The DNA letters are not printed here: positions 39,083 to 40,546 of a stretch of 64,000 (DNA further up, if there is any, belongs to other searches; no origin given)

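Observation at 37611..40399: Translationally coupled TPR-SAM methyltransferase and FliB-like methylase sit between fliW and the giant flagellin gene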

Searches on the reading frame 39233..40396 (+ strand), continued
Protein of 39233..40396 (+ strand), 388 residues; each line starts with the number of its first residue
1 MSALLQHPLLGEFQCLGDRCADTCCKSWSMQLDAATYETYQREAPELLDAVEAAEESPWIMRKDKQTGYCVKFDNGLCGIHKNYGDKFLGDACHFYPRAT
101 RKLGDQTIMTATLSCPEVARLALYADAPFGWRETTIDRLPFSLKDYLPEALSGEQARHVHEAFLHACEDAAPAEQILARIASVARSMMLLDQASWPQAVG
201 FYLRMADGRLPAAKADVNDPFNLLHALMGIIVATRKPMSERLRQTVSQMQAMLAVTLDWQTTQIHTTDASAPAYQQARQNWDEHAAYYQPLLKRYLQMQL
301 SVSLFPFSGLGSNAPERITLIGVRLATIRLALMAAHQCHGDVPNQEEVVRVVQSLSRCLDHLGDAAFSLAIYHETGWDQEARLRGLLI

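Call 62: search_protein_families(library=ncbifam, proteins=[L040:5439-6998:+, L040:3727-5439:+, L048:8155-8994:+, L050:8162-9010:+, L042:8164-9831:+, L024:1080-1994:-, L024:2011-2463:+], max_evalue=0.001)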
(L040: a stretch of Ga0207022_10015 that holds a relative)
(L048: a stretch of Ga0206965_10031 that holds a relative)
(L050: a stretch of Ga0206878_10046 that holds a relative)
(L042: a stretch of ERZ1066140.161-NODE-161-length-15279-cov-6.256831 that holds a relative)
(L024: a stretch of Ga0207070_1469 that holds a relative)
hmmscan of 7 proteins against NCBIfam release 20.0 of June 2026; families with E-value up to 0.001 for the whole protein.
L040:5439-6998:+ (520 aa): 8 families
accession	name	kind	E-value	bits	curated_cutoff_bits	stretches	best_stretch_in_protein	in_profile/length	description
TIGR02917.1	PEP_TPR_lipo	equivalog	1.2e-13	49.9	312.2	2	137-209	166-238/899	XrtA/PEP-CTERM system TPR-repeat protein PrsT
NF040959.1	MamA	equivalog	2.2e-08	33.8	200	0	97-194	106-203/204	magnetosome protein MamA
TIGR02521.1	type_IV_pilW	equivalog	6e-07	29.2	154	0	127-199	28-100/234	type IV pilus biogenesis/stability protein PilW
TIGR02552.1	LcrH_SycD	equivalog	4.2e-06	26.5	104.8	0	129-210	51-132/136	SycD/LcrH family type III secretion system chaperone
NF047558.1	TPR_END_plus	domain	3.2e-05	23.8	32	0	33-65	5-37/56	TPR end-of-group domain-containing protein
NF052415.1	T3SS_chap_SctY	equivalog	6.9e-05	23.3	70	0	19-62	32-75/106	type III secretion apparatus assembly chaperone SctY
NF008755.0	PRK11788.1-3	equivalog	0.00013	21.4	430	0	112-195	163-245/388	lipopolysaccharide assembly protein LapB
NF052400.1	M48_BAM_BepA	equivalog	0.00018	20.4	570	0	10-76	358-424/483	beta-barrel assembly-enhancing protease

L040:3727-5439:+ (571 aa): 15 families
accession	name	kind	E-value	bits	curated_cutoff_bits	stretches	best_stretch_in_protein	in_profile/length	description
TIGR02917.1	PEP_TPR_lipo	equivalog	1e-13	50.1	312.2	0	133-243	523-633/899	XrtA/PEP-CTERM system TPR-repeat protein PrsT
TIGR02521.1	type_IV_pilW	equivalog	1.8e-10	40.8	154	1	40-142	128-228/234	type IV pilus biogenesis/stability protein PilW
NF040959.1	MamA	equivalog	2.6e-10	40.1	200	1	24-114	82-172/204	magnetosome protein MamA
NF033920.0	C39_PA2778_fam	equivalog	2.8e-09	36.8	150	1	14-110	157-253/255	PA2778 family cysteine peptidase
TIGR00540.1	TPR_hemY_coli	hypoth_equivalog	3.6e-09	35.9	142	1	12-103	291-381/385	heme biosynthesis-associated TPR protein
NF052415.1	T3SS_chap_SctY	equivalog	2e-08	34.7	70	1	46-121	5-80/106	type III secretion apparatus assembly chaperone SctY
NF052400.1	M48_BAM_BepA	equivalog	1.2e-07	30.8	570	1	20-136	314-430/483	beta-barrel assembly-enhancing protease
TIGR02552.1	LcrH_SycD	equivalog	3.4e-07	30.1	104.8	1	12-120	17-125/136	SycD/LcrH family type III secretion system chaperone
NF008757.0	PRK11788.1-5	equivalog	2.6e-05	23.5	363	0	32-130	126-229/388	lipopolysaccharide assembly protein LapB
TIGR02795.1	tol_pal_ybgF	equivalog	5.1e-05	23.9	90.1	0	23-108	12-103/119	tol-pal system protein YbgF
NF047371.1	FlcA_CTERM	equivalog_domain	5.2e-05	21.9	300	1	23-151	449-577/646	periplasmic flagellar collar protein FlcA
TIGR03939.1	PGA_TPR_OMP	equivalog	7.1e-05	21.2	366.65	0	157-245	33-120/800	poly-beta-1,6 N-acetyl-D-glucosamine export porin PgaA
NF008753.0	PRK11788.1-1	equivalog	0.00022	20.4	395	0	158-240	162-243/389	lipopolysaccharide assembly protein LapB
NF033762.1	social_mot_Tgl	equivalog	0.00033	20.1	225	0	25-92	43-111/252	social motility TPR repeat lipoprotein Tgl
NF008756.0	PRK11788.1-4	equivalog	0.00098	18.2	474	0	62-115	195-248/389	lipopolysaccharide assembly protein LapB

L048:8155-8994:+ (280 aa): 0 families

L050:8162-9010:+ (283 aa): 0 families

L042:8164-9831:+ (556 aa): 12 families
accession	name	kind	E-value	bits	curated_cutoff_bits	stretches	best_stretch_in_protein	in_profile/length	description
TIGR02917.1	PEP_TPR_lipo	equivalog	1.7e-17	62.6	312.2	2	84-222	122-260/899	XrtA/PEP-CTERM system TPR-repeat protein PrsT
TIGR00540.1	TPR_hemY_coli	hypoth_equivalog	2.3e-12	46.4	142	2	126-253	266-384/385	heme biosynthesis-associated TPR protein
NF040959.1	MamA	equivalog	5.2e-12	45.6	200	1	44-181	62-199/204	magnetosome protein MamA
TIGR02521.1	type_IV_pilW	equivalog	4.9e-09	36.1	154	1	34-144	80-192/234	type IV pilus biogenesis/stability protein PilW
TIGR00990.1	3a0801s09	subfamily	1.2e-07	30.8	757.25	1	49-205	327-483/615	mitochondrial import receptor subunit TOM70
NF052394.1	NodProtNoeE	equivalog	4.2e-07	29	500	1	304-421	11-131/387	nodulation protein NoeE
NF008756.0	PRK11788.1-4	equivalog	2e-06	27.1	474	1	103-223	196-317/389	lipopolysaccharide assembly protein LapB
NF008757.0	PRK11788.1-5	equivalog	2.8e-06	26.7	363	1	86-222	179-316/388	lipopolysaccharide assembly protein LapB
NF052400.1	M48_BAM_BepA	equivalog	5.1e-06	25.5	570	0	108-263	292-447/483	beta-barrel assembly-enhancing protease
NF033920.0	C39_PA2778_fam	equivalog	1.7e-05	24.3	150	0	16-118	153-255/255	PA2778 family cysteine peptidase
NF033758.1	gliding_GltE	equivalog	0.00027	20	225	0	195-262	262-324/411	adventurous gliding motility TPR repeat lipoprotein GltE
NF040561.1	PrimPol_Msp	equivalog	0.00055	18.6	200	0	103-175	7-79/515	CRISPR-associated primase-polymerase type A1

L024:1080-1994:- (304 aa): 0 families

L024:2011-2463:+ (151 aa): 4 families
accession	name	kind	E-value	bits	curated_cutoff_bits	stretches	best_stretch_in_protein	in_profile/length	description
NF040959.1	MamA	equivalog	1.2e-09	37.9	200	1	31-130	42-141/204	magnetosome protein MamA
TIGR02917.1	PEP_TPR_lipo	equivalog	8.7e-09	33.8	312.2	1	31-142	402-512/899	XrtA/PEP-CTERM system TPR-repeat protein PrsT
NF033758.1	gliding_GltE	equivalog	4.5e-08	32.5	225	1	38-91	132-185/411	adventurous gliding motility TPR repeat lipoprotein GltE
TIGR02521.1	type_IV_pilW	equivalog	1.5e-05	24.7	154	0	31-82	36-87/234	type IV pilus biogenesis/stability protein PilW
